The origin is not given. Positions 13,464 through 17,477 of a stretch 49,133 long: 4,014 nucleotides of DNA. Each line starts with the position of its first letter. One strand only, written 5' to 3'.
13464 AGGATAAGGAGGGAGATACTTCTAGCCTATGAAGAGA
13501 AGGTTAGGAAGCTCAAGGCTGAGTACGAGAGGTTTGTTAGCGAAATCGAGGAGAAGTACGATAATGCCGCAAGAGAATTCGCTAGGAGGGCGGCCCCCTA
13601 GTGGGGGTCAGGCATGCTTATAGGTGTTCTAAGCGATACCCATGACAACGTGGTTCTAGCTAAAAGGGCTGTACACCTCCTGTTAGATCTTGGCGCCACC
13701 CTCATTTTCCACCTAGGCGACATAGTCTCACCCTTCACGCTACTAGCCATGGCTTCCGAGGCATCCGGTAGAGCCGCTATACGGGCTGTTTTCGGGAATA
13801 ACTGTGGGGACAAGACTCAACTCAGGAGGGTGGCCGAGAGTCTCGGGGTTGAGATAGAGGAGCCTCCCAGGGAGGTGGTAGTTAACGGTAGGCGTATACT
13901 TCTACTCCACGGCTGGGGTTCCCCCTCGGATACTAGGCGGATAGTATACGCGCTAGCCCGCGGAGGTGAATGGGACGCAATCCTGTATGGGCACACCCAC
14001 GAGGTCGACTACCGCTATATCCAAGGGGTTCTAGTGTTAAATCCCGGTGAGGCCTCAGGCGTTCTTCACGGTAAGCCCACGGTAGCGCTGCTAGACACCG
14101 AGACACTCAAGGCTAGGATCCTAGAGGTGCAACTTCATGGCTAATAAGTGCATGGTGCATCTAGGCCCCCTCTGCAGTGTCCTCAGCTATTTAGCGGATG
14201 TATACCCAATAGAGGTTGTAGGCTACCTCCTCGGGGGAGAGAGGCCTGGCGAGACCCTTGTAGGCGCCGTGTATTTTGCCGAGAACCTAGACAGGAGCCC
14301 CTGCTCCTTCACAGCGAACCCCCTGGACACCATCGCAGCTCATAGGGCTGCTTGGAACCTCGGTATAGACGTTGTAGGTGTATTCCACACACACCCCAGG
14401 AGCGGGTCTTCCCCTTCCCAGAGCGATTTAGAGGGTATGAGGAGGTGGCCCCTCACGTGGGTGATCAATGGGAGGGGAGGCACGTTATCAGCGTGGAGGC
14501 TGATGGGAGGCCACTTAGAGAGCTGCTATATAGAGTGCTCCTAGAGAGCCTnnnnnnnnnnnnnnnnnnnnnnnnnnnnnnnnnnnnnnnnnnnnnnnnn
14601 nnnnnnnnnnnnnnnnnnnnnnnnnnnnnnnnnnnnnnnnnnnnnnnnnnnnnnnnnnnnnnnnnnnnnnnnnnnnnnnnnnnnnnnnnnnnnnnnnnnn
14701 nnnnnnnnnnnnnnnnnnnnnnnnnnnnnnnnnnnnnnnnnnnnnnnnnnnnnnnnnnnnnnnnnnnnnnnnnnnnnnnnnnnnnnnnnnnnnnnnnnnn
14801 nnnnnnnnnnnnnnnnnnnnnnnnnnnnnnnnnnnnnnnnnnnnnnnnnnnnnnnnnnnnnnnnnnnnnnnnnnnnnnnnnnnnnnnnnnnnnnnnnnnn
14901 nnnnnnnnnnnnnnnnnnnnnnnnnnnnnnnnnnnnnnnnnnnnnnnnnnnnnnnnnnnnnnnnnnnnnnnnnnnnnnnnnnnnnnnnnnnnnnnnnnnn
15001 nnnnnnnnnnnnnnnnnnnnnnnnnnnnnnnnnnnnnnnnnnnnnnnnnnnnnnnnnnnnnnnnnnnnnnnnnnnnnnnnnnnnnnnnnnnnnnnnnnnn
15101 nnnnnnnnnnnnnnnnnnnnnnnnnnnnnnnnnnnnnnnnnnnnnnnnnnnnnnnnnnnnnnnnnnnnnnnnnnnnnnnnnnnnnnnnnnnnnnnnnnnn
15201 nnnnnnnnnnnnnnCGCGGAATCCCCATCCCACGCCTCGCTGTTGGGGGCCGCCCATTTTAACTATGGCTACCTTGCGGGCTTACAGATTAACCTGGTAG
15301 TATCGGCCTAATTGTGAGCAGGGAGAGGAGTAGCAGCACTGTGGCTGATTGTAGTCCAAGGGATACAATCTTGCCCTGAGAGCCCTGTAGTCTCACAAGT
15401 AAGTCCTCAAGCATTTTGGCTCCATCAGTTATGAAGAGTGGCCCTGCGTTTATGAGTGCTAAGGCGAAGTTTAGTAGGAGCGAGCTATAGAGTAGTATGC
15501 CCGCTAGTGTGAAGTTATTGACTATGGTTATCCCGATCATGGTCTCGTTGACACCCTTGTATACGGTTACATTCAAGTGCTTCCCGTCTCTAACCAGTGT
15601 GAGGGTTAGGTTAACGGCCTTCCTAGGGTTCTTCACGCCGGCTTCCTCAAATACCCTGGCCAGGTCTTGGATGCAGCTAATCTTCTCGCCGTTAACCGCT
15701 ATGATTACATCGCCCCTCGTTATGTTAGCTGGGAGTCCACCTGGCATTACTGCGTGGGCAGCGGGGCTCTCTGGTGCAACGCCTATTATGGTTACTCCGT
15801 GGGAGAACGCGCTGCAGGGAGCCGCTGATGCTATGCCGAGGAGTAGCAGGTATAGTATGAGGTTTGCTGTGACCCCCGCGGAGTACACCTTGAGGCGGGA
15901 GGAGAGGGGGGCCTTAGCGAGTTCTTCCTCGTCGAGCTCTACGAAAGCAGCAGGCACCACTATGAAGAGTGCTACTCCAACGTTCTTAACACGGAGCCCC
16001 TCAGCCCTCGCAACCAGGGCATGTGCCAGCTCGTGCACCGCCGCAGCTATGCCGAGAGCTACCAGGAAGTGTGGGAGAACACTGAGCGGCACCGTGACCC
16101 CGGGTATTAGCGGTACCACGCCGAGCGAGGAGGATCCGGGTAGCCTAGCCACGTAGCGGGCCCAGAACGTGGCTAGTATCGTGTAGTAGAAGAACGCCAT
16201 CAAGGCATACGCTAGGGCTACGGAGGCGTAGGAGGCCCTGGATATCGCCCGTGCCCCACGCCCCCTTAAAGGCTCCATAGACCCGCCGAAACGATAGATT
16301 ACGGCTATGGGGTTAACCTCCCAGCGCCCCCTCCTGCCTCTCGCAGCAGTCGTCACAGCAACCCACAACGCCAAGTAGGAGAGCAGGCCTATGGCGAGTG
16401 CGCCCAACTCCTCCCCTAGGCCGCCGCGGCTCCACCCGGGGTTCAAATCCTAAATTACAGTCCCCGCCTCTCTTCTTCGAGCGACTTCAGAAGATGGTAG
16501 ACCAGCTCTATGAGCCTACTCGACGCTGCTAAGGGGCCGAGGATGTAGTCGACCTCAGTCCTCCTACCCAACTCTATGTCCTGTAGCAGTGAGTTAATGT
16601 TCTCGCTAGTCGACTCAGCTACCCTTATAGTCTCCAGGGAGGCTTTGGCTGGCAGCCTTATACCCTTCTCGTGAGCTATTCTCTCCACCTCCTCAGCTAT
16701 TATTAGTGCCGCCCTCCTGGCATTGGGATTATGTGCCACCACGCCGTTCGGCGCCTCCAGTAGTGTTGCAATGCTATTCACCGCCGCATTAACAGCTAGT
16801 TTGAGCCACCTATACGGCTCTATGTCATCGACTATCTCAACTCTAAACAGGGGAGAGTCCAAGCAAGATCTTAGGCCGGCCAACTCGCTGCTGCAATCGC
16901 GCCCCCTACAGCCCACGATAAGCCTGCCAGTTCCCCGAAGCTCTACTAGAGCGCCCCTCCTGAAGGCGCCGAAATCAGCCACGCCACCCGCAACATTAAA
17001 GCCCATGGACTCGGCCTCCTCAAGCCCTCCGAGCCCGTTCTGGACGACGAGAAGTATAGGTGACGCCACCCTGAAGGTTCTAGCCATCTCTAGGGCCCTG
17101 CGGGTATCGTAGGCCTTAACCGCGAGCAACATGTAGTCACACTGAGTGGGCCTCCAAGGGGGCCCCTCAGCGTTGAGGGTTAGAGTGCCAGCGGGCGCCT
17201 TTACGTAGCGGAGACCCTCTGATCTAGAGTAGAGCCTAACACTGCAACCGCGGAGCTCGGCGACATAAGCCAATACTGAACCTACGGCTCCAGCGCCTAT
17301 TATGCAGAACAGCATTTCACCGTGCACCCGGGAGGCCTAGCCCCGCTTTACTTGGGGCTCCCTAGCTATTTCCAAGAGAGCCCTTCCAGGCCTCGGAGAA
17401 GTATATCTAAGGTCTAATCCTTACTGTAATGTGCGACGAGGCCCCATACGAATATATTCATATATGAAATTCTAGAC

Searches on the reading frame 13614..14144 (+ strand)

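Call 88: search_protein_families(library=pfam, proteins=[window:13614-14144:+], max_evalue=0.00001)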
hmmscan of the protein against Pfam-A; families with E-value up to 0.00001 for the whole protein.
window:13614-14144:+ (176 aa): 2 families
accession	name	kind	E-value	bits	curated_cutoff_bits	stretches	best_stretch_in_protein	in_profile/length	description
PF12850.12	Metallophos_2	-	3.2e-32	112.1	27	1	1-164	1-153/154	Calcineurin-like phosphoesterase superfamily domain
PF00149.33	Metallophos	-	2.7e-06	28.4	21.5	0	1-130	1-190/191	Calcineurin-like phosphoesterase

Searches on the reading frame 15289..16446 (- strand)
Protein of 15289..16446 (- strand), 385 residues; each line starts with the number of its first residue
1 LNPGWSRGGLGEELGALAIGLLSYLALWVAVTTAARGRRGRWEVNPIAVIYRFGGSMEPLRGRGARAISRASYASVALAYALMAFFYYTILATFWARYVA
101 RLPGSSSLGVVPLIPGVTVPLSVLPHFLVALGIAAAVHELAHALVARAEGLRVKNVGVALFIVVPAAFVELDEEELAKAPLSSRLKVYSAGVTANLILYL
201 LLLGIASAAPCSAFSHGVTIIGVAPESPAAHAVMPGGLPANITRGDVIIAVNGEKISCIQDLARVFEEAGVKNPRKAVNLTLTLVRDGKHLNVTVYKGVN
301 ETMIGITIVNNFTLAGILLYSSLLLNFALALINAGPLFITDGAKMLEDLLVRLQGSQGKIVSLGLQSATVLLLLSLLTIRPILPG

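Call 87: search_protein_families(library=pfam, proteins=[window:15289-16446:-], max_evalue=0.00001)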
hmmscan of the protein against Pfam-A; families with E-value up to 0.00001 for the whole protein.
window:15289-16446:- (385 aa): 1 family
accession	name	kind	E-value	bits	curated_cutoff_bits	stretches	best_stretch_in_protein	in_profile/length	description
PF02163.28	Peptidase_M50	-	6.9e-19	68.5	27.2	1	127-367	2-213/221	Peptidase family M50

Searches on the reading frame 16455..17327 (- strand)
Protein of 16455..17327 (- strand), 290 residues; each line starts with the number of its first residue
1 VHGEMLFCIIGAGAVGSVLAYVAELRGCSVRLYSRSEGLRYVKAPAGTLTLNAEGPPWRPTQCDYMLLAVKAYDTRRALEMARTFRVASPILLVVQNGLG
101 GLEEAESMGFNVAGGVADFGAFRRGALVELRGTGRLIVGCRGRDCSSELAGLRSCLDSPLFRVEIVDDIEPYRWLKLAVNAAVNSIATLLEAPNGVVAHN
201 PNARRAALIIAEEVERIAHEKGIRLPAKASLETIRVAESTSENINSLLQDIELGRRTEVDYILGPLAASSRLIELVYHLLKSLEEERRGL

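Call 87: search_protein_families(library=pfam, proteins=[window:16455-17327:-], max_evalue=0.00001)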
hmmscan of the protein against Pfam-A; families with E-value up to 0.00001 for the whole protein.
window:16455-17327:- (290 aa): 2 families
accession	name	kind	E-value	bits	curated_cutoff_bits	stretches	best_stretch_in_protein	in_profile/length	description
PF08546.17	ApbA_C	-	3.9e-23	82.6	22.7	1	168-269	1-103/125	Ketopantoate reductase PanE/ApbA C terminal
PF02558.23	ApbA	-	2.3e-17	63.4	22.2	1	8-140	2-147/150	Ketopantoate reductase PanE/ApbA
